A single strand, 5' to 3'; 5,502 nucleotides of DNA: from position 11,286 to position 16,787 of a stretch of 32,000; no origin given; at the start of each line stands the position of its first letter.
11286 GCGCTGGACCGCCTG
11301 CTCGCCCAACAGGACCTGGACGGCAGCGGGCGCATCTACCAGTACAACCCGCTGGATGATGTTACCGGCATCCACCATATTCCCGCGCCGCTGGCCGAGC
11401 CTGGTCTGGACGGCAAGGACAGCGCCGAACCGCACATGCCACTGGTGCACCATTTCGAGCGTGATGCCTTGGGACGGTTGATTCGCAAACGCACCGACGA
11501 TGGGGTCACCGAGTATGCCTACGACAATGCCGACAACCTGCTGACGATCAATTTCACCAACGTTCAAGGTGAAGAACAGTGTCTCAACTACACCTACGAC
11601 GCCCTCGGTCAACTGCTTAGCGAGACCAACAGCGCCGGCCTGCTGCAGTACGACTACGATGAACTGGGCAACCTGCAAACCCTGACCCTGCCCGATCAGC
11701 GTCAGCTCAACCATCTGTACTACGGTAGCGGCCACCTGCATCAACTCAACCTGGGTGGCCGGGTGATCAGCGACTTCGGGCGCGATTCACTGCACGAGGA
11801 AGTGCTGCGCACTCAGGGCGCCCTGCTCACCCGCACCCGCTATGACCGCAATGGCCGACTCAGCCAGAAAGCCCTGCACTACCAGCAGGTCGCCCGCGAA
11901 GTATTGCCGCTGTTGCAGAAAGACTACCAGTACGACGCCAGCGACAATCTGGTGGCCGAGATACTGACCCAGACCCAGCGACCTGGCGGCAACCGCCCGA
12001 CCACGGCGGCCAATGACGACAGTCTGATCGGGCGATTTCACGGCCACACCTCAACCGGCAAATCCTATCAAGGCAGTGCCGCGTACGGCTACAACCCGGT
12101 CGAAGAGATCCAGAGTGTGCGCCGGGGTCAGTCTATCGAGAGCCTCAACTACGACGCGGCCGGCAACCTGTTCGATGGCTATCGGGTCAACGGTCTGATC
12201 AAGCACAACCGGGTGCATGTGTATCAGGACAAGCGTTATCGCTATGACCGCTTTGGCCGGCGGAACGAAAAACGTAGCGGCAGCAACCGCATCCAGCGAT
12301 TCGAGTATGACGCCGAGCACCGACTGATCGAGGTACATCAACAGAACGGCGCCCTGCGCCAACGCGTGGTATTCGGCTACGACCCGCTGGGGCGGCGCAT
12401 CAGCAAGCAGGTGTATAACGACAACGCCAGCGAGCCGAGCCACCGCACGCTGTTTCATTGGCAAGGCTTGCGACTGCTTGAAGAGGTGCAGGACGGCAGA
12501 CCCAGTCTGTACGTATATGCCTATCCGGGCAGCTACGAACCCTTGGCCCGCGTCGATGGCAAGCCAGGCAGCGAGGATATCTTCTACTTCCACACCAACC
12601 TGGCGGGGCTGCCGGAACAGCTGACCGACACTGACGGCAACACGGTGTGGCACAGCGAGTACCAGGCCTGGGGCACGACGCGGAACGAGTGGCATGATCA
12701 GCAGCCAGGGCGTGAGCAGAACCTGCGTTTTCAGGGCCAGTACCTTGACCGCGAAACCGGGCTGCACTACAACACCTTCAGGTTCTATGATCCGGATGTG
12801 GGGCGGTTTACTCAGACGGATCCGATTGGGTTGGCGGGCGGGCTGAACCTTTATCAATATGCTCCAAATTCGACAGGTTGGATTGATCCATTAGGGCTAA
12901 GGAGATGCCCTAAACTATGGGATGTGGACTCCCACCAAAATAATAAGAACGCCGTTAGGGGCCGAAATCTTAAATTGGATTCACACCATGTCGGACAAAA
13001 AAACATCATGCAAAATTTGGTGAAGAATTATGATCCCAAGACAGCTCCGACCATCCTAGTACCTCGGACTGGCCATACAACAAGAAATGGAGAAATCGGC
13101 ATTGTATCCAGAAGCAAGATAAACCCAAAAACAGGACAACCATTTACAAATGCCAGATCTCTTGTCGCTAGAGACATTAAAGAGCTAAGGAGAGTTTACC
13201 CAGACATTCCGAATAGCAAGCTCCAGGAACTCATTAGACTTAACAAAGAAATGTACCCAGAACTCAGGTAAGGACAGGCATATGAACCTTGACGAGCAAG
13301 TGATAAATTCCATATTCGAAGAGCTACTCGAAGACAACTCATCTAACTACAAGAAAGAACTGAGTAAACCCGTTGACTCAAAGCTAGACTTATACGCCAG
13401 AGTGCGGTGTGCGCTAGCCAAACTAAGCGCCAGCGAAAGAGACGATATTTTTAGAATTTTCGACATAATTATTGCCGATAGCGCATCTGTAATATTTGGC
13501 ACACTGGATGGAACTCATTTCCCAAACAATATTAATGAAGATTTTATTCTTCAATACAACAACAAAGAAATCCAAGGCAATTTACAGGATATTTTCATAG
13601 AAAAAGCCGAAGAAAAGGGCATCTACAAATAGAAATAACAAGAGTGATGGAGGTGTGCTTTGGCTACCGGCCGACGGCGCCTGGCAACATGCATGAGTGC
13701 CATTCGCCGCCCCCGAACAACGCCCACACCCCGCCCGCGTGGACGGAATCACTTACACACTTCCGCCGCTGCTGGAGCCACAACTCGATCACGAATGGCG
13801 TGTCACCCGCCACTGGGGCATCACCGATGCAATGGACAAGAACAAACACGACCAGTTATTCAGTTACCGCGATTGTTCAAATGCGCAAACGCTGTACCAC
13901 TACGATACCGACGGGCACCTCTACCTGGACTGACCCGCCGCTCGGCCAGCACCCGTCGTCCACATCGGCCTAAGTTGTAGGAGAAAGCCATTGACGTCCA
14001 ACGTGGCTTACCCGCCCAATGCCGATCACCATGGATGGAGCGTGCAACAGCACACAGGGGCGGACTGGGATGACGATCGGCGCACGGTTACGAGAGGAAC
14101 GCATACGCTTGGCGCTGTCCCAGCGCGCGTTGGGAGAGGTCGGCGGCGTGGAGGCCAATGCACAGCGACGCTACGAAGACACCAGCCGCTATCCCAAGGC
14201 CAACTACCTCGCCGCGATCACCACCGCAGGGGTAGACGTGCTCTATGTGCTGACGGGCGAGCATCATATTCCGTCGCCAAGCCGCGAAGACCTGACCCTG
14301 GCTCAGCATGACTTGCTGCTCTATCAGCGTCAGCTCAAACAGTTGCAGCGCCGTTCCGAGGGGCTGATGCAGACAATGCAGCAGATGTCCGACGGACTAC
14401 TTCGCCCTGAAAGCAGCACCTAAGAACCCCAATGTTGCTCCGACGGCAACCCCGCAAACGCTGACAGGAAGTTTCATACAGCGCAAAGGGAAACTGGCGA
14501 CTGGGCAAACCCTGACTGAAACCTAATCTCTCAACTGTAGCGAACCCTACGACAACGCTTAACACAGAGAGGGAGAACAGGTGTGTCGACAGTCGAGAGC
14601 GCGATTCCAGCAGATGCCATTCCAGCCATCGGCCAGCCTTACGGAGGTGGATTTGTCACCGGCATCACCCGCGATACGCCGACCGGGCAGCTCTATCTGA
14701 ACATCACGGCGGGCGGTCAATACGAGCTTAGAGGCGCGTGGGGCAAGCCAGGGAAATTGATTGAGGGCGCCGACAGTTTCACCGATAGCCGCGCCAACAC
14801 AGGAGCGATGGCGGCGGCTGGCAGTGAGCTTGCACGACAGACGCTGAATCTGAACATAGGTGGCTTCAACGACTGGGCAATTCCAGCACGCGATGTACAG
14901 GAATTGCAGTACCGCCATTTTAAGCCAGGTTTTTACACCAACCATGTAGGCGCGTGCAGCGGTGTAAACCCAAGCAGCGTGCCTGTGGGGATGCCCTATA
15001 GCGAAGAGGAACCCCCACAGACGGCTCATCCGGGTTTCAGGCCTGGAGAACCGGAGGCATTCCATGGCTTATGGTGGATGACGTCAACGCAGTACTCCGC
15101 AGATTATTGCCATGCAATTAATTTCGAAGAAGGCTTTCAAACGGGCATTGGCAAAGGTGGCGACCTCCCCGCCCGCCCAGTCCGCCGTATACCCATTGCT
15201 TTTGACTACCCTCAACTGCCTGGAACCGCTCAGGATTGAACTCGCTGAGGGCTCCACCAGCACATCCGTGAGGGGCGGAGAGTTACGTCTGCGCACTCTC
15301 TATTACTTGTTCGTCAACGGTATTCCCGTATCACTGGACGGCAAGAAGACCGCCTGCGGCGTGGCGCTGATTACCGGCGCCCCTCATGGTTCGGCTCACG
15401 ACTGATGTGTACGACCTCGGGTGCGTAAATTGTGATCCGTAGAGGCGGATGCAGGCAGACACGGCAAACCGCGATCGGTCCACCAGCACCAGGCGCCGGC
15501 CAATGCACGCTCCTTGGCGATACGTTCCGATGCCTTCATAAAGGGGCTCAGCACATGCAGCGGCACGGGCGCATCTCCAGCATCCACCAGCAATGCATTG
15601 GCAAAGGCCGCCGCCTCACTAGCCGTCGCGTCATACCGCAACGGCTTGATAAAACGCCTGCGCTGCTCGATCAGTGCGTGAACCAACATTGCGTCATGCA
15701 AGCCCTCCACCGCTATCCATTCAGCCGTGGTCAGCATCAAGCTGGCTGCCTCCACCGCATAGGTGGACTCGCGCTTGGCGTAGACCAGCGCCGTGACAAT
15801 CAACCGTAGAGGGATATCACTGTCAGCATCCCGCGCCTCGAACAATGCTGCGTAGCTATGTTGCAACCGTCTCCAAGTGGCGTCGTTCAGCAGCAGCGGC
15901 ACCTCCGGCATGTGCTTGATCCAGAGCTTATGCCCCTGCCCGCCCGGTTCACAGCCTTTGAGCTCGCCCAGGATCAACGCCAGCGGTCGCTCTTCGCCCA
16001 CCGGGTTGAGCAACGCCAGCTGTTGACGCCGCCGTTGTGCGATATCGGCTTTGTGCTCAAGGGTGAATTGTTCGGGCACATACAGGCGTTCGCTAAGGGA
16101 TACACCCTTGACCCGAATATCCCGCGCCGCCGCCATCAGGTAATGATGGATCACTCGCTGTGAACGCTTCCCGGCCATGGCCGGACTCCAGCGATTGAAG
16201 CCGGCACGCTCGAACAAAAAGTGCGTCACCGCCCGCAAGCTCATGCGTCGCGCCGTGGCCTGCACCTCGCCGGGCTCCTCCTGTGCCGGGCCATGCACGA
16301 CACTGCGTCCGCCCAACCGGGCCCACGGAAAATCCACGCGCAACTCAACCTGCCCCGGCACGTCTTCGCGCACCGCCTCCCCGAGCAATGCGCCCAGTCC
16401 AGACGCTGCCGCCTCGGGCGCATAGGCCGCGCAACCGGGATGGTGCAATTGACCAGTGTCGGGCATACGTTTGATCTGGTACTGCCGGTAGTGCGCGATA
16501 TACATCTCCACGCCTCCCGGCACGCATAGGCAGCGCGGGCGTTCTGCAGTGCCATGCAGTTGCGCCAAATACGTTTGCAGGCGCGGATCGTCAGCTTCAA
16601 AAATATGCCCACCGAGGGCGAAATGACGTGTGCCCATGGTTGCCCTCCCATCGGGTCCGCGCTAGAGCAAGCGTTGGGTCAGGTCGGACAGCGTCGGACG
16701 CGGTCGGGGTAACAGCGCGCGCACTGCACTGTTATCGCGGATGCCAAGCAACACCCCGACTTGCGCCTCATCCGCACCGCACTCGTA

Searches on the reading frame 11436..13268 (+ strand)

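Call 71: search_protein_families(library=pfam, proteins=[window:11436-13268:+], max_evalue=0.00001)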
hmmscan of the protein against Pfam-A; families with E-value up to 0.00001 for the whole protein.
window:11436-13268:+ (611 aa): 2 families
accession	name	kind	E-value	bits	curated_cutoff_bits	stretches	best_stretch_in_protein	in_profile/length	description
PF05593.20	RHS_repeat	-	7.3e-24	84.1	22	1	54-89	1-37/38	RHS Repeat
PF03527.20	RHS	-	3.1e-14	53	27.9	1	382-419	1-38/38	RHS protein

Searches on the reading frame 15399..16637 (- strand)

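Call 71: search_protein_families(library=pfam, proteins=[window:15399-16637:-], max_evalue=0.00001)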
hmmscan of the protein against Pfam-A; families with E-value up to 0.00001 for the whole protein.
window:15399-16637:- (413 aa): 1 family
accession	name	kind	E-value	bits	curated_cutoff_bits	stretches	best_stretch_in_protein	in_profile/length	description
PF06666.16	DUF1173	-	1.1e-91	307.9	25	1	6-385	1-383/386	Protein of unknown function (DUF1173)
